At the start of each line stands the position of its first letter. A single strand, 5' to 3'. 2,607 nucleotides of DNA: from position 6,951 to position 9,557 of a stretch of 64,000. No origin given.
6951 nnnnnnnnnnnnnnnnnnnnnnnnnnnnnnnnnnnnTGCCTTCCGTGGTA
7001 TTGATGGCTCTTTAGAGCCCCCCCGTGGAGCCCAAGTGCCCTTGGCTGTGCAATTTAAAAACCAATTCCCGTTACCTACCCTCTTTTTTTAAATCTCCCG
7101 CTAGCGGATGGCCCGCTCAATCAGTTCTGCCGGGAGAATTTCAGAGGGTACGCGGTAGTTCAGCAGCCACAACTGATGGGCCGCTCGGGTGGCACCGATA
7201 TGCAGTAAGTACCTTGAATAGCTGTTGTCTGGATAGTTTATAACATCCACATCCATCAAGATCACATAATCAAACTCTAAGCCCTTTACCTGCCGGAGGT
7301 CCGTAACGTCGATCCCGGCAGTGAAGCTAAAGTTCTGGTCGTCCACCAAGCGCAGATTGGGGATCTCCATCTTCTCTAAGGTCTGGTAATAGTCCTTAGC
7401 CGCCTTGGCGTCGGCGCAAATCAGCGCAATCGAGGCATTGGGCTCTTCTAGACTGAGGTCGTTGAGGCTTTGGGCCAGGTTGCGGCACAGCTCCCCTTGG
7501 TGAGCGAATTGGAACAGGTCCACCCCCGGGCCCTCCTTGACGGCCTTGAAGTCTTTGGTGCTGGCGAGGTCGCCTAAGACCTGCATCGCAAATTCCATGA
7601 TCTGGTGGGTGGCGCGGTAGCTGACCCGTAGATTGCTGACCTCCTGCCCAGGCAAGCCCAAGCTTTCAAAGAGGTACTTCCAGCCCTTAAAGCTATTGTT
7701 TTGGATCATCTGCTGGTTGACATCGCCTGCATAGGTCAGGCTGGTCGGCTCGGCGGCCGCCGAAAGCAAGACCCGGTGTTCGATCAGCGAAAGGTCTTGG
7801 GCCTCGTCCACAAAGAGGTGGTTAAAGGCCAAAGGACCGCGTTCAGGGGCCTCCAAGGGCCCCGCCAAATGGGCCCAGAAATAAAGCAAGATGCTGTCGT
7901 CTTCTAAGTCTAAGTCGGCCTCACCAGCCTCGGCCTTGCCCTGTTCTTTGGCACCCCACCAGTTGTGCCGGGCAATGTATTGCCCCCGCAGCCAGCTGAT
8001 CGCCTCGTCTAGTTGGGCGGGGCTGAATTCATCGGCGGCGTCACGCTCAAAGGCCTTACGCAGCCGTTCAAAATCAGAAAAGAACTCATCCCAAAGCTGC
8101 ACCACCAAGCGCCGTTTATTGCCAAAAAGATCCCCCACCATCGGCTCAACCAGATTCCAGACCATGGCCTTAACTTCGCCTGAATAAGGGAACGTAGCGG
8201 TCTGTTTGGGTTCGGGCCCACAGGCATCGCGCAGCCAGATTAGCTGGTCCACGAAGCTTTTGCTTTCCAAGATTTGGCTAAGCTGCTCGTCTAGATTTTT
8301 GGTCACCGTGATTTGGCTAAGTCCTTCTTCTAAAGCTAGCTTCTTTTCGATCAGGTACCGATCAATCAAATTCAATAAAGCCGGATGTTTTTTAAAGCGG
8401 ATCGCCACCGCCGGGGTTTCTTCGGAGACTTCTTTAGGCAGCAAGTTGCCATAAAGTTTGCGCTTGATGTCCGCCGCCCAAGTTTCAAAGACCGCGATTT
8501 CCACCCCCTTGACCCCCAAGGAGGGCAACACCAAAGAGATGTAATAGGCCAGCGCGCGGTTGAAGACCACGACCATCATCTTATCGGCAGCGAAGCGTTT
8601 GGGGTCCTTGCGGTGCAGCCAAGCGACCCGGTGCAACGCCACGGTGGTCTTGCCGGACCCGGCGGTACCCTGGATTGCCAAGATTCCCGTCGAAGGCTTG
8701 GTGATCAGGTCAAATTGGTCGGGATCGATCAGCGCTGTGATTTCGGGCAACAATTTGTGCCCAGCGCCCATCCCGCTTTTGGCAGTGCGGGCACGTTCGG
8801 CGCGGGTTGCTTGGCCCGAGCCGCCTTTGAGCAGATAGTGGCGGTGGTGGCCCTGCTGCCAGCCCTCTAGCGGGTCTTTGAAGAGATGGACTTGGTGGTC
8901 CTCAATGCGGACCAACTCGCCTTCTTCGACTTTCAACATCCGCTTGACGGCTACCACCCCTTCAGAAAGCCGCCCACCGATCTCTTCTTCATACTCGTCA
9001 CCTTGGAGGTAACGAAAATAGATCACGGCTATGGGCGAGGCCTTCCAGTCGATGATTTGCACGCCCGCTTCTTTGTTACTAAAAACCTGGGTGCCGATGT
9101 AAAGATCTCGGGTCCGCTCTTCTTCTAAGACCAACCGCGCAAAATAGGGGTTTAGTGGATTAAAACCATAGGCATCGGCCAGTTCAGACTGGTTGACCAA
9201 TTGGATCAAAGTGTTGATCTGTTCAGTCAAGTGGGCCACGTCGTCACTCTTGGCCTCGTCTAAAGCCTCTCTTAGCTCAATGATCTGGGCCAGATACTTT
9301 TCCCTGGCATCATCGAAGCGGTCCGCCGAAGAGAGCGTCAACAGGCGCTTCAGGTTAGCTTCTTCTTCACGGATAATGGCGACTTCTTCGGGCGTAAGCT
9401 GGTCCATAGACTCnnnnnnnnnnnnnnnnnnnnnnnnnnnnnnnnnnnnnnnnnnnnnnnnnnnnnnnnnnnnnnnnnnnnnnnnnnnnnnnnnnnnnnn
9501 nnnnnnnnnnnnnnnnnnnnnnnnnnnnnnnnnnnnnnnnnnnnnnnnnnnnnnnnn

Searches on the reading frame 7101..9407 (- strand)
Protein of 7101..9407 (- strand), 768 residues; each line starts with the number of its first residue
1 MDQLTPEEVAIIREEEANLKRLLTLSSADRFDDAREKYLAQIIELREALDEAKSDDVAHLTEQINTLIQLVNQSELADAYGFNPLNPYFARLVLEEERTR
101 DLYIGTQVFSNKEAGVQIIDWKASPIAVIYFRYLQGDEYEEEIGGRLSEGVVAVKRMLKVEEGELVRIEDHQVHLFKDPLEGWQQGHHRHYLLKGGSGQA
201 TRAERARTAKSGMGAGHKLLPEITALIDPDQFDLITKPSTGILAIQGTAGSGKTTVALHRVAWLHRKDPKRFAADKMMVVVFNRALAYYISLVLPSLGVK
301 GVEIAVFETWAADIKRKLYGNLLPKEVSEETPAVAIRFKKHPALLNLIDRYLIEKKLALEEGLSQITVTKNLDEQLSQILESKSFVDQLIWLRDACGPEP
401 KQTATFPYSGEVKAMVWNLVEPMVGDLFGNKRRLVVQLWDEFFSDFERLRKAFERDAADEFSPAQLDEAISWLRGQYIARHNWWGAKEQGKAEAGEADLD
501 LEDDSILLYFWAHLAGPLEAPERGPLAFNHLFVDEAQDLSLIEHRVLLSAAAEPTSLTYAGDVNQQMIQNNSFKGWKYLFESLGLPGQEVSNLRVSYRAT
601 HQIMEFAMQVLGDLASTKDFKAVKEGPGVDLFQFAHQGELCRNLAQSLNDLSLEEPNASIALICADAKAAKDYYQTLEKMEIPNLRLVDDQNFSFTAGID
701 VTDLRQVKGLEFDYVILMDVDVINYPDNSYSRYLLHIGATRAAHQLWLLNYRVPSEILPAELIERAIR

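Call 87: search_protein_families(library=pfam, proteins=[window:7101-9407:-], max_evalue=0.00001)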
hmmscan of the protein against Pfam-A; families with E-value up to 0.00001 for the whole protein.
window:7101-9407:- (768 aa): 4 families
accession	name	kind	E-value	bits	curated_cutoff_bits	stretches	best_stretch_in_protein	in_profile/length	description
PF00580.27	UvrD-helicase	-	3.6e-11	43.7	23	1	230-566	4-251/271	UvrD/REP helicase N-terminal domain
PF13361.12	UvrD_C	-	3.8e-10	40.1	25.6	0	695-748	283-345/350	UvrD-like helicase C-terminal domain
PF13538.12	UvrD_C_2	-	8.7e-10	38.8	27.4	1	701-749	4-52/52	UvrD-like helicase C-terminal domain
PF13245.12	AAA_19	-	9.9e-09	35.9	25.1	0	519-567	82-130/134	AAA domain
